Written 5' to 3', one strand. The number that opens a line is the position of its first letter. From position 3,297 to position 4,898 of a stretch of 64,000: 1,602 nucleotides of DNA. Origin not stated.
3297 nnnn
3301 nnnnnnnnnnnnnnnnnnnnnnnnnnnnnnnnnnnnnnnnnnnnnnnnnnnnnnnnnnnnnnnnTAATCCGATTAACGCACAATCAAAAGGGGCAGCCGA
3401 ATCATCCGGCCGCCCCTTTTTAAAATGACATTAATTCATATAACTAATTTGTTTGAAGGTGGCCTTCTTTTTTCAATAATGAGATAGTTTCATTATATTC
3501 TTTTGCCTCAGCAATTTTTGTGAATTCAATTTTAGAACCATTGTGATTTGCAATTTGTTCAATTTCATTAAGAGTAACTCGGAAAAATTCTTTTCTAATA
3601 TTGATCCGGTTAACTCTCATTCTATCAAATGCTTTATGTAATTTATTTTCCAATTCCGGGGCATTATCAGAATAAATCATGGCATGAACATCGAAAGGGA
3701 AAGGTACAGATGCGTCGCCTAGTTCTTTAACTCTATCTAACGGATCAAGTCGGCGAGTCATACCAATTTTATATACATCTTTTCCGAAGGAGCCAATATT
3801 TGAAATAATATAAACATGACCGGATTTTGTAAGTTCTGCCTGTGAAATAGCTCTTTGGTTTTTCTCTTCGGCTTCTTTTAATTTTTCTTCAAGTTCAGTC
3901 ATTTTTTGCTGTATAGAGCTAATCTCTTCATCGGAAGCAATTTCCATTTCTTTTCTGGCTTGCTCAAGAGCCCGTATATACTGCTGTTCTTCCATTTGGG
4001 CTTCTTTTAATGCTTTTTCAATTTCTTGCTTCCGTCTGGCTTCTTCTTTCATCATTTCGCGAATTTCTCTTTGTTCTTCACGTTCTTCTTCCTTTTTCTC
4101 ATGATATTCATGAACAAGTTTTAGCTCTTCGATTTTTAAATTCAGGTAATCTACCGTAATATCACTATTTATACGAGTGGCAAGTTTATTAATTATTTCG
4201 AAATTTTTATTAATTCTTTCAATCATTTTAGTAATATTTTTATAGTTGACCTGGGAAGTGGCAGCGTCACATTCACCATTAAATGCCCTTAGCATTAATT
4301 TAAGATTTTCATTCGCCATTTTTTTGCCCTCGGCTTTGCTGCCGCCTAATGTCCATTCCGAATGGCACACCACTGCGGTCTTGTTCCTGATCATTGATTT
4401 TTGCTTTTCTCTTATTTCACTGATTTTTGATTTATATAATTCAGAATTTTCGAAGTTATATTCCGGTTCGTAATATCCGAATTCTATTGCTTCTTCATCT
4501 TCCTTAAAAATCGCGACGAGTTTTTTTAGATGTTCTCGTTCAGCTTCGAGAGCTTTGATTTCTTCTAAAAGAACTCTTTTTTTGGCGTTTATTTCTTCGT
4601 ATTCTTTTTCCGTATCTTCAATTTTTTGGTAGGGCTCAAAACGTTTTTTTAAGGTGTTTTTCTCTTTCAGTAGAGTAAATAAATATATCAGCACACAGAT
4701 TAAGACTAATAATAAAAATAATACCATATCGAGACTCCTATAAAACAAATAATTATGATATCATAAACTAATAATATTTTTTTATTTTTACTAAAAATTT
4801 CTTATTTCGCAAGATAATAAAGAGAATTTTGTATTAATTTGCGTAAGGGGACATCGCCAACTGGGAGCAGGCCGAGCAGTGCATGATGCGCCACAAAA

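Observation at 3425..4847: AT-rich single-gene cassette encoding a membrane-anchored DUF4041 / T5orf172 (GIY-YIG-like) nuclease: candidate SNIPE-like anti-phage defence gene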

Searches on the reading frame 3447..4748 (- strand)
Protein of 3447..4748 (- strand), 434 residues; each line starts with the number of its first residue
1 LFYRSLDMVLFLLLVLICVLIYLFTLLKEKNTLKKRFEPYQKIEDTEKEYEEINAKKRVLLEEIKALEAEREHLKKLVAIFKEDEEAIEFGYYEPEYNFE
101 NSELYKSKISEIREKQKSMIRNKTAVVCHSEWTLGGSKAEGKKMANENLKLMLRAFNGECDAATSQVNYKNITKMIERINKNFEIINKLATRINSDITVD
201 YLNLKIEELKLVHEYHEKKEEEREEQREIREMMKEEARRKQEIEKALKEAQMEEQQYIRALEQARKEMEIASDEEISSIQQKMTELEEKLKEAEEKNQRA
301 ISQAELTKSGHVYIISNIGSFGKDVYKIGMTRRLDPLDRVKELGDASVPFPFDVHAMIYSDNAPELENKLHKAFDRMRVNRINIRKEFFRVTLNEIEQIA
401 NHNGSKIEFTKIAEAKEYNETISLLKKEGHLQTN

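Call 3: search_protein_families(library=pfam, proteins=[window:3447-4748:-], max_evalue=1)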
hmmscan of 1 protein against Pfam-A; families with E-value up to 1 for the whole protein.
window:3447-4748:- (434 aa): 4 families
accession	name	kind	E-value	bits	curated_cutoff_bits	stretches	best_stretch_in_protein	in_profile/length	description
PF13250.11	DUF4041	-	3.1e-20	72.3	27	1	150-205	1-56/56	Domain of unknown function (DUF4041)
PF13455.12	MUG113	-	5.5e-20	72.2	22.3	1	326-401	1-71/73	Meiotically up-regulated gene 113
PF10544.15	T5orf172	-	1.1e-16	61.6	20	1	310-401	1-98/101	T5orf172 domain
PF18463.6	PCSK9_C3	-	0.084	13.5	26.7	1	112-141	9-38/74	Proprotein convertase subtilisin-like/kexin type 9 C-terminal domain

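Call 4: search_protein_families(library=padloc, proteins=[window:3447-4748:-], max_evalue=1)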
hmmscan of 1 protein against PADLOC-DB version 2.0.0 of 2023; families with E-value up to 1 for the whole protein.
window:3447-4748:- (434 aa): 6 families
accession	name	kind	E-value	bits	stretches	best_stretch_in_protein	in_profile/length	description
PDLC03976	PD-Lambda-1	-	2e-166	552.7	1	38-428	85-476/491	-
PDLC03977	PD-Lambda-1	-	2.8e-160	532.5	2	35-429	80-476/496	-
PDLC05041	PDC-S57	-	1.5e-19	68.4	1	308-413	4-103/212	-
PDLC05042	PDC-S57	-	2.7e-12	44.8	1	307-416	5-112/245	-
PDLC03859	LmuB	-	0.022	12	1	33-301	252-469/611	-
PDLC00549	JetC2|JetC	-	0.14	7.8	1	209-302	943-1036/1404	DUF3584 domain; MukB-like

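Call 5: search_protein_families(library=ncbifam, proteins=[window:3447-4748:-], max_evalue=1)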
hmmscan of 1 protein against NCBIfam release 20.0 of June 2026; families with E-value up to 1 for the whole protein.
window:3447-4748:- (434 aa): 9 families
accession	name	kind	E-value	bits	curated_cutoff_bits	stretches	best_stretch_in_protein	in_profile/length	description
NF045487.1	ASRP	equivalog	5.6e-06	25.3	300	1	28-301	170-435/593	archaea-specific SMC-related protein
TIGR02168.1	SMC_prok_B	equivalog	4.8e-05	21.3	567.35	1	31-309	669-938/1181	chromosome segregation protein SMC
TIGR03895.1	protease_PatA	subfamily_domain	0.0022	16.8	421.05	1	189-327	215-348/606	PatA/PatG family cyanobactin maturation protease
NF045780.1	TrlF_fam_ATP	equivalog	0.014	14.1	350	1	27-408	442-821/944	TrlF family AAA-like ATPase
NF052535.1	CoM_syn_XcbC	exception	0.28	9.9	575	1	179-305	361-480/495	2-phosphosulfolactate phosphatase XcbC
NF033741.1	NlpC_p60_RipA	exception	0.48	9.4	625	1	237-305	159-228/457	NlpC/P60 family peptidoglycan endopeptidase RipA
NF008180.0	PRK10929.1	equivalog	0.5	8.1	809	1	166-377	71-281/1109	miniconductance mechanosensitive channel MscM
NF041459.1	antitoxMazE_Staph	equivalog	0.66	10.2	108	1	142-165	21-44/54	type II toxin-antitoxin system antitoxin MazE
NF033900.0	T4SS_IcmE_DotG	equivalog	0.67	7.9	750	1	228-307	725-806/1008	type IVB secretion system protein DotG/IcmE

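Call 6: search_protein_families(library=phrogs, proteins=[window:3447-4748:-], max_evalue=0.01)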
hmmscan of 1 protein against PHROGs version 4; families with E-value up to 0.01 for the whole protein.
window:3447-4748:- (434 aa): 6 families
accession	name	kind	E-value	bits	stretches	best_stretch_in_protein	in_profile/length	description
phrog_1847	-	unknown function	8.6e-155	517.2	1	34-428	74-469/474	-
phrog_8430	-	unknown function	1.9e-41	143.3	1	217-427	202-409/439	-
phrog_16524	-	unknown function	3.9e-16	60.3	1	305-405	20-115/215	-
phrog_36333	-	unknown function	8.5e-11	42.8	1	310-411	4-100/199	-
phrog_13179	-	unknown function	0.00035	21.3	1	252-320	54-121/159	-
phrog_15085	-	unknown function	0.0012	20.2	0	309-392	3-83/103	-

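Call 15: find_homologous_proteins(query=window:3447-4748:-, max_evalue=1e-10)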
Query window:3447-4748:- (434 aa): 7999 proteins with E <= 1e-10 among 8000 candidates; the best 120 are listed.
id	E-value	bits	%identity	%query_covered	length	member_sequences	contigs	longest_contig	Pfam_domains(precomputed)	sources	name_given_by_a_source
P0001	6.9e-265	896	100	98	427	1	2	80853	PF10544.16,PF13455.13,PF13250.12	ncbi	ncbi:MAG: DUF4041 domain-containing protein [Candidatus Kapaibacterium sp.]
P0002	3.0e-130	453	58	88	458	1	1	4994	PF10544.16,PF13455.13,PF13250.12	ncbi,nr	ncbi:DUF4041 domain-containing protein [bacterium]|nr:DUF4041 domain-containing protein [bacterium]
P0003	4.6e-129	449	56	87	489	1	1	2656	PF10544.16,PF13455.13,PF13250.12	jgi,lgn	jgi:cell division septum initiation protein DivIVA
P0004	1.2e-127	444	61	82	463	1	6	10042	PF10544.16,PF13455.13,PF13250.12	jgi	jgi:DNA repair exonuclease SbcCD ATPase subunit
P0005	1.3e-127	444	52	97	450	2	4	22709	PF10544.16,PF13455.13,PF13250.12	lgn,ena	-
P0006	5.6e-127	442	53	92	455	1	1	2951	PF10544.16,PF13455.13,PF13250.12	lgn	-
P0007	1.9e-126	440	51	96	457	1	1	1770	PF10544.16,PF13455.13,PF13250.12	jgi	-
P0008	3.2e-126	440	58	82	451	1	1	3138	PF13455.13,PF13250.12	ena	-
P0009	4.4e-126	439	54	89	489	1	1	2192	PF10544.16,PF13455.13,PF13250.12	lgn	-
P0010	2.1e-125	437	56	85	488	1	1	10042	PF10544.16,PF13455.13,PF13250.12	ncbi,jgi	jgi:hypothetical protein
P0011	3.1e-125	436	52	97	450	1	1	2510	PF10544.16,PF13455.13,PF13250.12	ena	-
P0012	3.6e-125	436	51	97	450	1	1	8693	PF10544.16,PF06952.17,PF13455.13,PF13250.12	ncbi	-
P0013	5.3e-125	436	56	87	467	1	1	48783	PF10544.16,PF13455.13,PF13250.12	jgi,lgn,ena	-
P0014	5.8e-125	435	52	97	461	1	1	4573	PF10544.16,PF13455.13,PF13250.12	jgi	-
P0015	9.8e-125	435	52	96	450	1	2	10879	PF10544.16,PF13455.13,PF13250.12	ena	-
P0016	1.2e-124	434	54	91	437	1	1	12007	PF10544.16,PF13455.13,PF13250.12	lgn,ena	-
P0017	2.2e-124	434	58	85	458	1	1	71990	PF10544.16,PF13455.13,PF13250.12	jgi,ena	-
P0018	6.2e-124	432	52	96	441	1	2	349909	PF10544.16,PF13455.13,PF13250.12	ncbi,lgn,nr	ncbi:DUF4041 domain-containing protein [bacterium]|nr:DUF4041 domain-containing protein [bacterium]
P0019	8.8e-124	432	52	96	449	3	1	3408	PF10544.16,PF13455.13,PF13250.12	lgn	-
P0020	9.7e-124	431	51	98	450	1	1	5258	PF10544.16,PF13455.13,PF13250.12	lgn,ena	-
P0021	9.9e-124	431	49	97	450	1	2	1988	PF10544.16,PF13455.13,PF13250.12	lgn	-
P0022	2.0e-123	430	50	98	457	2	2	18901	PF10544.16,PF13455.13,PF13250.12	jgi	-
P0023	3.0e-123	430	52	95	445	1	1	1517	PF10544.16,PF13455.13,PF13250.12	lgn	-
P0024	3.5e-123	430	51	94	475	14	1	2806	PF10544.16,PF13455.13,PF13250.12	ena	-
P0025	6.1e-123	429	54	85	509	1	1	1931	PF10544.16,PF13455.13,PF13250.12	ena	-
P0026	7.2e-123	429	50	99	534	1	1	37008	PF10544.16,PF13455.13,PF13250.12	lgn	-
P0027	9.0e-123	428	50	94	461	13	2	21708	PF10544.16,PF13455.13,PF13250.12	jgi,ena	-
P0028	9.3e-123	428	50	96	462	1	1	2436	PF10544.16,PF13455.13,PF13250.12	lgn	-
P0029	9.9e-123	428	58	80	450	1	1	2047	PF10544.16,PF13455.13,PF13250.12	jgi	-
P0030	1.0e-122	428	48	96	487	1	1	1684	PF10544.16,PF13455.13,PF13250.12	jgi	jgi:hypothetical protein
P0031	1.2e-122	428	53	91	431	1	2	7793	PF10544.16,PF13455.13,PF13250.12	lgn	-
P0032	1.5e-122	427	56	81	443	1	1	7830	PF10544.16,PF13455.13,PF13250.12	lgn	-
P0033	1.5e-122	427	54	89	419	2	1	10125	PF10544.16,PF13455.13,PF13250.12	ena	-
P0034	1.9e-122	427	50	96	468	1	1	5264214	PF10544.16,PF13455.13,PF13250.12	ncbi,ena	-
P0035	2.1e-122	427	48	96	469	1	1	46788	PF10544.16,PF13455.13,PF13250.12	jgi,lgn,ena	-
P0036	4.7e-122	426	52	91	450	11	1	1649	PF10544.16,PF13455.13,PF13250.12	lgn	-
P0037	6.6e-122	425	48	97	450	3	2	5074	PF10544.16,PF13455.13,PF13250.12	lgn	-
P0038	6.6e-122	425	52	96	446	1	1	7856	PF10544.16,PF13455.13,PF13250.12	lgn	-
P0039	7.1e-122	425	51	97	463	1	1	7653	PF10544.16,PF13455.13,PF13250.12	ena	-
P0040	7.4e-122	425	50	98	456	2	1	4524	PF10544.16,PF13455.13,PF13250.12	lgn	-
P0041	8.7e-122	425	51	97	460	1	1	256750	PF10544.16,PF13455.13,PF13250.12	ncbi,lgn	-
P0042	9.4e-122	425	49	97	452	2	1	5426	PF10544.16,PF13455.13,PF13250.12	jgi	-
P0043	1.9e-121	424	56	82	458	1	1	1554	PF10544.16,PF13455.13,PF13250.12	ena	-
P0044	2.6e-121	423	50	96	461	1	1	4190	PF10544.16,PF13455.13,PF13250.12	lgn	-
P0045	3.1e-121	423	55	82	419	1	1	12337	PF10544.16,PF13455.13,PF13250.12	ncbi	ncbi:MAG: DUF4041 domain-containing protein, partial [Candidatus Sericytochromatia bacterium]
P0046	3.1e-121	423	50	92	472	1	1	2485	PF10544.16,PF13455.13,PF13250.12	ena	-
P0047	5.0e-121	422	57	82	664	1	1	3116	PF10544.16,PF13455.13,PF13250.12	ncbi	-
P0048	5.3e-121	422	53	89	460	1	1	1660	PF10544.16,PF13455.13,PF13250.12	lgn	-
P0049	5.4e-121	422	50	96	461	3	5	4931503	PF10544.16,PF13455.13,PF13250.12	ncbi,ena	-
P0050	6.4e-121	422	56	82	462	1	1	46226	PF10544.16,PF13455.13,PF13250.12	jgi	-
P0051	7.1e-121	422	53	89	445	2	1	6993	PF10544.16,PF13455.13,PF13250.12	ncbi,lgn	-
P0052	9.0e-121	422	60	78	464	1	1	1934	PF10544.16,PF13455.13,PF13250.12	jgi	-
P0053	1.3e-120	421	49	96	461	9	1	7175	PF10544.16,PF13455.13,PF13250.12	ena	-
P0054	1.8e-120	421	55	82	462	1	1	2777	PF10544.16,PF13455.13,PF13250.12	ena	-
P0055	2.1e-120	420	53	95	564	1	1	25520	PF10544.16,PF13455.13,PF13250.12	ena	-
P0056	3.0e-120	420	50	90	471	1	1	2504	PF10544.16,PF13455.13,PF13250.12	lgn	-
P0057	3.0e-120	420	58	81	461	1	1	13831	PF10544.16,PF13455.13,PF13250.12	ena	-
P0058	3.9e-120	420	49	96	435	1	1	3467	PF10544.16,PF13455.13,PF13250.12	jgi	-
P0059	3.9e-120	420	50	96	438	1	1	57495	PF10544.16,PF13455.13,PF13250.12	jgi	jgi:hypothetical protein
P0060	5.1e-120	419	51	95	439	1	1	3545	PF10544.16,PF13455.13,PF13250.12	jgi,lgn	jgi:hypothetical protein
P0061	7.2e-120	419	47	97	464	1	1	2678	PF10544.16,PF13455.13,PF13250.12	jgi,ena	-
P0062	7.6e-120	419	49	97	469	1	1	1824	PF10544.16,PF13455.13,PF13250.12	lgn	-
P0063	9.1e-120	418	49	96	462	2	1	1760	PF10544.16,PF13455.13,PF13250.12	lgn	-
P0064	9.6e-120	418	49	97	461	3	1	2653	PF10544.16,PF13455.13,PF13250.12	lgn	-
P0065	1.3e-119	418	49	98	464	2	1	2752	PF10544.16,PF13455.13,PF13250.12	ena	-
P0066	1.4e-119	418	48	97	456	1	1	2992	PF10544.16,PF13455.13,PF13250.12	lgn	-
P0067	1.6e-119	418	51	95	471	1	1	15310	PF10544.16,PF13455.13,PF13250.12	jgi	jgi:hypothetical protein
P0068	1.7e-119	417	58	78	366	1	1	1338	PF10544.16,PF13455.13,PF13250.12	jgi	-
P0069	1.7e-119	417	50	97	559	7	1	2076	PF10544.16,PF13455.13,PF13250.12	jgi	jgi:hypothetical protein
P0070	2.6e-119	417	48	96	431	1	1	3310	PF10544.16,PF13455.13,PF13250.12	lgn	-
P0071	2.7e-119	417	51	92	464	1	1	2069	PF10544.16,PF13455.13,PF13250.12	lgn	-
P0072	2.8e-119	417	55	90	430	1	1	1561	PF10544.16,PF13455.13,PF13250.12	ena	-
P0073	2.9e-119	417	49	96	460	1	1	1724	PF10544.16,PF13455.13,PF13250.12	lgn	-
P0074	3.0e-119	417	56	77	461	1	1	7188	PF10544.16,PF13455.13,PF13250.12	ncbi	-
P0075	3.6e-119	416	50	96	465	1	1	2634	PF10544.16,PF13455.13,PF13250.12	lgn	-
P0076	4.0e-119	416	48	96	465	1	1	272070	PF10544.16,PF13455.13,PF13250.12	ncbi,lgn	ncbi:MAG: DUF4041 domain-containing protein [Blastocatellia bacterium]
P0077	4.3e-119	416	51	96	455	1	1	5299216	PF10544.16,PF13455.13,PF13250.12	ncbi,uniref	ncbi:DUF4041 domain-containing protein [Bernardetia sp. ABR2-2B]|uniref:DUF4041 domain-containing pr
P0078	6.9e-119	415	49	97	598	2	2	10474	PF14559.13,PF10544.16,PF13431.13,PF13414.13,PF13455.13,PF00515.35,PF13250.12,PF13181.13,PF07719.24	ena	-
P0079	7.9e-119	415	50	97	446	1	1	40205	PF10544.16,PF13455.13,PF13250.12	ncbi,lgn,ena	-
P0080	1.0e-118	415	49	96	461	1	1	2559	PF10544.16,PF13455.13,PF13250.12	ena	-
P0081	1.0e-118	415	53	89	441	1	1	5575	PF10544.16,PF13455.13,PF13250.12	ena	-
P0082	1.3e-118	415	48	97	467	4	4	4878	PF10544.16,PF13455.13,PF13250.12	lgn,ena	-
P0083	1.4e-118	414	51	97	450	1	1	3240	PF10544.16,PF13455.13,PF13250.12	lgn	-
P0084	2.0e-118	414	55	82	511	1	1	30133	PF10544.16,PF13455.13,PF13250.12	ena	-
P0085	2.1e-118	414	49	97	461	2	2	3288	PF10544.16,PF13455.13,PF13250.12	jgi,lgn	jgi:hypothetical protein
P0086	2.8e-118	413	49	98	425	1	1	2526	PF10544.16,PF13455.13,PF13250.12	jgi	-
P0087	2.8e-118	413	51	95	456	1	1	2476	PF10544.16,PF13455.13,PF13250.12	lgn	-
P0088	3.1e-118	413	50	97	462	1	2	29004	PF10544.16,PF13455.13,PF13250.12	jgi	jgi:Domain of unknown function (DUF4041)/Meiotically up-regulated gene 113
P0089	3.2e-118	413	49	94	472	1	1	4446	PF10544.16,PF13455.13,PF13250.12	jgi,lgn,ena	-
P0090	3.3e-118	413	49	91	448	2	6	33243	PF10544.16,PF13455.13,PF13250.12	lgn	-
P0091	3.7e-118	413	49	96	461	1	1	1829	PF10544.16,PF13455.13,PF13250.12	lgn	-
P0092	3.9e-118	413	59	77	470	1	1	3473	PF10544.16,PF13455.13,PF13250.12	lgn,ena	-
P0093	4.6e-118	413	50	96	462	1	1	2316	PF10544.16,PF13455.13,PF13250.12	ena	-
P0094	5.0e-118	413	50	94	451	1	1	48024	PF10544.16,PF13455.13,PF13250.12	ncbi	ncbi:MAG: DUF4041 domain-containing protein [Bacteroidia bacterium]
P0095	5.0e-118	413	48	97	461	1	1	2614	PF10544.16,PF13455.13,PF13250.12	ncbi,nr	ncbi:MAG: DUF4041 domain-containing protein [Proteobacteria bacterium]|nr:DUF4041 domain-containing 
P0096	5.1e-118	413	50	89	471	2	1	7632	PF10544.16,PF13455.13,PF13250.12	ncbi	-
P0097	6.0e-118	412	59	77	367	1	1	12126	PF10544.16,PF13455.13,PF13250.12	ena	-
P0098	6.6e-118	412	52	95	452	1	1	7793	PF10544.16,PF13455.13,PF13250.12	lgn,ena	-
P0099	6.9e-118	412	51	89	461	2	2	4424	PF10544.16,PF13455.13,PF13250.12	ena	-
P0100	7.3e-118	412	50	93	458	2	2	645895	PF10544.16,PF13455.13,PF13250.12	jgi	jgi:hypothetical protein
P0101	7.3e-118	412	55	82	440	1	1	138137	PF10544.16,PF13455.13,PF13250.12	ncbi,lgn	-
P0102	7.8e-118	412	57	81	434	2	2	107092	PF10544.16,PF13455.13,PF13250.12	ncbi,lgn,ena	-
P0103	9.1e-118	412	49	88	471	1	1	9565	PF10544.16,PF13455.13,PF13250.12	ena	-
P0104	9.3e-118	412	54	82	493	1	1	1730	PF10544.16,PF13455.13,PF13250.12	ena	-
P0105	1.0e-117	412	51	96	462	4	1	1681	PF10544.16,PF13455.13,PF13250.12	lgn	-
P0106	1.0e-117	412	53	89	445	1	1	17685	PF10544.16,PF13455.13,PF13250.12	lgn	-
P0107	1.3e-117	411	54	82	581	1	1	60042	PF10544.16,PF13455.13,PF13250.12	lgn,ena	-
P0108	1.3e-117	411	53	93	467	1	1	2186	PF10544.16,PF13455.13,PF13250.12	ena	-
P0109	1.5e-117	411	51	95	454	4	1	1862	PF10544.16,PF13455.13,PF13250.12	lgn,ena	-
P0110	1.5e-117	411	49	92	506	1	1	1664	PF10544.16,PF13455.13,PF13250.12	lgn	-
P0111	1.6e-117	411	52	90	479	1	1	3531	PF10544.16,PF13455.13,PF13250.12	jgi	jgi:predicted RNase H-like nuclease (RuvC/YqgF family)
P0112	1.9e-117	411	53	88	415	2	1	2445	PF10544.16,PF13455.13,PF13250.12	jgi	jgi:hypothetical protein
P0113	2.0e-117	411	49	89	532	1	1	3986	PF10544.16,PF13455.13,PF13250.12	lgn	-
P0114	2.1e-117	411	54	84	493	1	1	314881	PF10544.16,PF13455.13,PF13250.12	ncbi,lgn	-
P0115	2.2e-117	410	47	96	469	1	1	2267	PF10544.16,PF13455.13,PF13250.12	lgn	-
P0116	2.4e-117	410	51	93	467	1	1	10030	PF10544.16,PF13455.13,PF13250.12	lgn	-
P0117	2.4e-117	410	48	95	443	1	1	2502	PF10544.16,PF13455.13,PF13250.12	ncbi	-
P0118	2.7e-117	410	48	94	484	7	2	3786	PF10544.16,PF13455.13,PF13250.12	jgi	-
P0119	2.9e-117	410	53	86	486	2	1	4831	PF10544.16,PF13455.13,PF13250.12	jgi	jgi:hypothetical protein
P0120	3.0e-117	410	50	91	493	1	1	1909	PF10544.16,PF13455.13,PF13250.12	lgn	-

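Call 16: find_encoding_contigs(protein=window:3447-4727:-, flank=6000, max_places=10)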
Protein window:3447-4727:- (427 aa): 1 contig read that carries it; 1 place shown.
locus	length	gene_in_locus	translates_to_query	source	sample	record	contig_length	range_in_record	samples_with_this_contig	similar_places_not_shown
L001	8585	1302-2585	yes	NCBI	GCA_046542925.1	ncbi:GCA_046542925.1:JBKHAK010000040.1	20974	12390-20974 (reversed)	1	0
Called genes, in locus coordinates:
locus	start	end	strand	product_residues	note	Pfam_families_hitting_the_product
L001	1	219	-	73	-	?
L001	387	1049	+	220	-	PF13505:OMP_b-brl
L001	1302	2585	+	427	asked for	PF13250:SNIPE, PF10544:T5orf172, PF13455:MUG113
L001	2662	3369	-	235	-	PF00081:Sod_Fe_N, PF02777:Sod_Fe_C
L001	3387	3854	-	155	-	-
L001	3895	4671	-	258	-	PF01479:S4, PF00849:PseudoU_synth_2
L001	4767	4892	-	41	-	-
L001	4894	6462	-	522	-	PF00209:SNF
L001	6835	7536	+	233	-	PF01127:Sdh_cyt (faint)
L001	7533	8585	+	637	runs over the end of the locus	PF00890:FAD_binding_2, PF01266:DAO (faint), PF02910:Succ_DH_flav_C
